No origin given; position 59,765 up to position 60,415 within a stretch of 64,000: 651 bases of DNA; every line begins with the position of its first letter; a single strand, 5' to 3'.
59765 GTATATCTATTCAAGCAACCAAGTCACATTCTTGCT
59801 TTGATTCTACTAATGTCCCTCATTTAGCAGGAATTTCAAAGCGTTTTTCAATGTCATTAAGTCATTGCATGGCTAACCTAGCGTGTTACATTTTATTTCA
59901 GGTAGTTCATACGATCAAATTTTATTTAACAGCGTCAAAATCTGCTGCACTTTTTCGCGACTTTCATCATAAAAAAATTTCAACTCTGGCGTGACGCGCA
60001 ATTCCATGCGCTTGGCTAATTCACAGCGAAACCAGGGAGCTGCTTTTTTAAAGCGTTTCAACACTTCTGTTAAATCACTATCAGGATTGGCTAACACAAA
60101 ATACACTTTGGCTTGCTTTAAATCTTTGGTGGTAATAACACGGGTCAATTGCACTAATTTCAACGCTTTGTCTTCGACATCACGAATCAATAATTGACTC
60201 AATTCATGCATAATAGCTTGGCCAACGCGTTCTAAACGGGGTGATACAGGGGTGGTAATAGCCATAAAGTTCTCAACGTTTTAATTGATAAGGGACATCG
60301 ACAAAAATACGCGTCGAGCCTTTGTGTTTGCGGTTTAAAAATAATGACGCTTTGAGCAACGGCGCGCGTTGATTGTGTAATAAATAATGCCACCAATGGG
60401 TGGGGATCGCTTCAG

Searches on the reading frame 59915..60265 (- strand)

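Call 70: search_protein_families(library=pfam, proteins=[window:59915-60265:-], max_evalue=0.0001)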
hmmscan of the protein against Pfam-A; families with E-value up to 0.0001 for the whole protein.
window:59915-60265:- (116 aa): 1 family
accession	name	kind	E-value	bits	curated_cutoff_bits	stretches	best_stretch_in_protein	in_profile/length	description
PF02033.23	RBFA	-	2.1e-26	92.7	34.7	1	10-113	1-105/105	Ribosome-binding factor A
